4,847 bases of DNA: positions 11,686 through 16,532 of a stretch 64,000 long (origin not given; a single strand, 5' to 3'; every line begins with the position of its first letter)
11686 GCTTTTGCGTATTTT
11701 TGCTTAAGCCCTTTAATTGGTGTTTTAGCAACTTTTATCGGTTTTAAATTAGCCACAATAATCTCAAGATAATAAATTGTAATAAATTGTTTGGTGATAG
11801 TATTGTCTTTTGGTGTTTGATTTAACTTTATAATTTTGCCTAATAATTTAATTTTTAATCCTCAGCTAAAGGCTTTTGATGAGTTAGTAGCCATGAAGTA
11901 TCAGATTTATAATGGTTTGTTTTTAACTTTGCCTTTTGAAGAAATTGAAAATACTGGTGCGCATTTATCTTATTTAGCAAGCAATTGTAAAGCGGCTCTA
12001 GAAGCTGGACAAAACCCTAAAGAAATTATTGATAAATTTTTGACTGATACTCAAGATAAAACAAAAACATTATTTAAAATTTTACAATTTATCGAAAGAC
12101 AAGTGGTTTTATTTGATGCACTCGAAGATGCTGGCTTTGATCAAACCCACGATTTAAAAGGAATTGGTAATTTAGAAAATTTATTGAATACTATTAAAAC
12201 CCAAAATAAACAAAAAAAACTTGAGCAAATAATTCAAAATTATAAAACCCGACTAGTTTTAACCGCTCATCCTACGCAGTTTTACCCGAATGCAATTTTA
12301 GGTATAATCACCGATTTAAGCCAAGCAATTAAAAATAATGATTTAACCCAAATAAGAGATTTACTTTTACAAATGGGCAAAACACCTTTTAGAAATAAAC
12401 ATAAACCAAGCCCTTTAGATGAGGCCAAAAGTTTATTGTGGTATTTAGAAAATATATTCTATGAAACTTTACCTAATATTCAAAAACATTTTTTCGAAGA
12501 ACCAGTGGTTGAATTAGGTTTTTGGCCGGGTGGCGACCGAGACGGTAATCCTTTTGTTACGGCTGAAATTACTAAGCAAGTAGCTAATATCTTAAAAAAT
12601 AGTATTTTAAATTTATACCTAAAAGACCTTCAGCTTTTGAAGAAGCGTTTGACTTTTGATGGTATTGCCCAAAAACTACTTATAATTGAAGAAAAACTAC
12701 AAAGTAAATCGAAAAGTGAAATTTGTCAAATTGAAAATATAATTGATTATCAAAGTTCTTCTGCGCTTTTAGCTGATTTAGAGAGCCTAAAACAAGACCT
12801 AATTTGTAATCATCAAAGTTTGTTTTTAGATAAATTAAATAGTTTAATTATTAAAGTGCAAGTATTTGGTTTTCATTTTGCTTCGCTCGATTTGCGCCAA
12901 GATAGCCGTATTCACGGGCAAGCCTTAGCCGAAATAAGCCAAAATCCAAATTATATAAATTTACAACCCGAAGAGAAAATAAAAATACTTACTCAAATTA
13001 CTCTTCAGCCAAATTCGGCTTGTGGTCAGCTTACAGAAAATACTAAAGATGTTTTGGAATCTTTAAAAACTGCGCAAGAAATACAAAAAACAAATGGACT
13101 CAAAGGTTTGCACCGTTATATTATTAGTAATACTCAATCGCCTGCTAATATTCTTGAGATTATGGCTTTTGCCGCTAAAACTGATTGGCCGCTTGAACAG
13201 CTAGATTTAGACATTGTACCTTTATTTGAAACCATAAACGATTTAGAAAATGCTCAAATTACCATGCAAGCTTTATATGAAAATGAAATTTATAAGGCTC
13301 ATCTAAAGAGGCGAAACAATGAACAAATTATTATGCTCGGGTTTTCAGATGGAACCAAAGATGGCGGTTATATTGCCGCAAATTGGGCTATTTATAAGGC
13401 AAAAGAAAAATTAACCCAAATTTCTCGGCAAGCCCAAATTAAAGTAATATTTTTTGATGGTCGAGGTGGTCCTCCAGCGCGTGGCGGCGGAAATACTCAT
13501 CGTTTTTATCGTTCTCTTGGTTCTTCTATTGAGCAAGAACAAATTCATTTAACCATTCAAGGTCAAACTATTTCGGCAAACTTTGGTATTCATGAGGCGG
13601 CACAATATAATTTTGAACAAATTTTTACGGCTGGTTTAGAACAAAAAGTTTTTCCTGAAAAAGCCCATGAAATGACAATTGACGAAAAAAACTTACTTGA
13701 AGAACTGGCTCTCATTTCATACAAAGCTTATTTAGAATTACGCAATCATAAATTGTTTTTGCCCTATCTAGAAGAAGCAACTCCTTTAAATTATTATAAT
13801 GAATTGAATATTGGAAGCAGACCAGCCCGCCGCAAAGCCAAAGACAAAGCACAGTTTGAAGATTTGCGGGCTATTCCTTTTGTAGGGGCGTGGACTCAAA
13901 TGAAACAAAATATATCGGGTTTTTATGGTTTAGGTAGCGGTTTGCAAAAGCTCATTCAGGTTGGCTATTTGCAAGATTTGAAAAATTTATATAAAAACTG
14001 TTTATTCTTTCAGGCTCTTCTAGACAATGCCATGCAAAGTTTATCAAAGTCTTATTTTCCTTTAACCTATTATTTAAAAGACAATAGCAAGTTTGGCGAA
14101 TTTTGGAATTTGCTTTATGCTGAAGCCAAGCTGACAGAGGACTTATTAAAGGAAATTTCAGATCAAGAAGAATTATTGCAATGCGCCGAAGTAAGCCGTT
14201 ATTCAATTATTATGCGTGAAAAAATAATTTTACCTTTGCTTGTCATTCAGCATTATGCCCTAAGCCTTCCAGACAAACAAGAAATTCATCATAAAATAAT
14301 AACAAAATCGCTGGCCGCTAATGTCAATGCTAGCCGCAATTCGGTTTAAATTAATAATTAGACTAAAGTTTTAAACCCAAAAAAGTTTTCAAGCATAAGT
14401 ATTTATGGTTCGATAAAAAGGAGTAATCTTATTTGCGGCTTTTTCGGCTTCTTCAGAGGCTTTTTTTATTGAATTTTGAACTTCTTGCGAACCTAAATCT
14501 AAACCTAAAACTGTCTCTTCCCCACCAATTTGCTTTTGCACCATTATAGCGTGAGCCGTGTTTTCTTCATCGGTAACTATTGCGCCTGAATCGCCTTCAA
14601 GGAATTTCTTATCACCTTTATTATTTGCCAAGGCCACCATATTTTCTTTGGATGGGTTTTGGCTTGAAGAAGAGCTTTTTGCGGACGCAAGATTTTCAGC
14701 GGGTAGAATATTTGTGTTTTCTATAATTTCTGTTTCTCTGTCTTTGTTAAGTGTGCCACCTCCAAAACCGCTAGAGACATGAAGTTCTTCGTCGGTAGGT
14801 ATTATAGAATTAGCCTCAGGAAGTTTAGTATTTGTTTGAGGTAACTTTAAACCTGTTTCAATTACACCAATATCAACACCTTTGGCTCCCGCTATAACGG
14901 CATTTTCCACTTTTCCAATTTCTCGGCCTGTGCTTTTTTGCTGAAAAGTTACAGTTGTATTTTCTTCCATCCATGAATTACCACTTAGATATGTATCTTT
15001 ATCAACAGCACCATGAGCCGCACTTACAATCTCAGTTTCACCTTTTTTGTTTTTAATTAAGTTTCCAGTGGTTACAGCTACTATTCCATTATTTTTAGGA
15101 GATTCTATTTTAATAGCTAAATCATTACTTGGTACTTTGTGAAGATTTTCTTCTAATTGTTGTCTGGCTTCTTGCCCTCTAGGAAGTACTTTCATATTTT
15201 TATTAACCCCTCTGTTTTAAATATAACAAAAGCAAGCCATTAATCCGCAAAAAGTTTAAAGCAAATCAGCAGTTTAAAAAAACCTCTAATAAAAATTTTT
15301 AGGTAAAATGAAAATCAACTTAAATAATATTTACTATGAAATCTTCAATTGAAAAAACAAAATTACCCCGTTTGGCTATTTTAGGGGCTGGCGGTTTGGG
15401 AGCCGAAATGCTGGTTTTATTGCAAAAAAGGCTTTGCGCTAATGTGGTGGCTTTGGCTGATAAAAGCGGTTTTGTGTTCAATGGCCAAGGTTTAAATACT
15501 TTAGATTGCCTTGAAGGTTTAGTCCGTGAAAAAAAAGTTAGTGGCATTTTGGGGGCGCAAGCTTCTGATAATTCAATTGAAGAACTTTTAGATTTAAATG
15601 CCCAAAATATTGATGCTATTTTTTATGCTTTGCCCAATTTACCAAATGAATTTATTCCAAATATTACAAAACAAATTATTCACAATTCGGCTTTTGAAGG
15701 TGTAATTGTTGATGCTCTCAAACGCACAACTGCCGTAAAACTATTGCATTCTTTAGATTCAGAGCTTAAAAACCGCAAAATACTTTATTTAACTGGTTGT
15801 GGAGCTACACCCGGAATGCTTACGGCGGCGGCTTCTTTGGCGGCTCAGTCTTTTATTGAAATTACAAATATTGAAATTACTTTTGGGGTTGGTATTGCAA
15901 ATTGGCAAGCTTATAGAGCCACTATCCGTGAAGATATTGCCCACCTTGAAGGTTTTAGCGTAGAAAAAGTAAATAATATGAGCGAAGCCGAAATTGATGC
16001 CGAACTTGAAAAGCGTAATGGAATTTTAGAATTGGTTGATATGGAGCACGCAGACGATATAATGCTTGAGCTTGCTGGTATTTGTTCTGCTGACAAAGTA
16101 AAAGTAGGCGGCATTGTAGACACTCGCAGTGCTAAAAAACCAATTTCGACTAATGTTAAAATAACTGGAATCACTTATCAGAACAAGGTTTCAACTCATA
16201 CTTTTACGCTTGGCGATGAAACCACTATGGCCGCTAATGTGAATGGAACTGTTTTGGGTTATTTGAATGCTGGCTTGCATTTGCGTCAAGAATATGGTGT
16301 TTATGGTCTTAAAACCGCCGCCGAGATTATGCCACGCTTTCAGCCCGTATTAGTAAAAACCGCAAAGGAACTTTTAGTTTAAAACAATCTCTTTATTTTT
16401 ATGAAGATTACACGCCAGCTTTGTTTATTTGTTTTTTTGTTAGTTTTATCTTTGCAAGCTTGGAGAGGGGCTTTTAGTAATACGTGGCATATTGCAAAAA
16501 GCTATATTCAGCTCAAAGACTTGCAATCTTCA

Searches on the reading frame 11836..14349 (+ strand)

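Call 70: search_protein_families(library=ncbifam, proteins=[window:11836-14349:+], max_evalue=1e-10)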
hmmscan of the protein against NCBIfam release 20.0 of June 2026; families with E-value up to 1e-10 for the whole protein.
window:11836-14349:+ (837 aa): 1 family
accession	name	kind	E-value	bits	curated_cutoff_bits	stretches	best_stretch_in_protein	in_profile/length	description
NF000584.1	PRK00009.1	equivalog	1.8e-146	489.6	815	2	271-810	319-867/898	phosphoenolpyruvate carboxylase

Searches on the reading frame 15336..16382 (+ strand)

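Call 70: search_protein_families(library=ncbifam, proteins=[window:15336-16382:+], max_evalue=1e-10)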
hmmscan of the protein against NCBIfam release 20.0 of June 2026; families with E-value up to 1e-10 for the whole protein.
window:15336-16382:+ (348 aa): 1 family
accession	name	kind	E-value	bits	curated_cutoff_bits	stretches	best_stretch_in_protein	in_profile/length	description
NF047886.1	AmOxnSyBioU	equivalog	1.5e-125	418.6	600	1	14-335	2-321/323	(S)-8-amino-7-oxononanoate synthase BioU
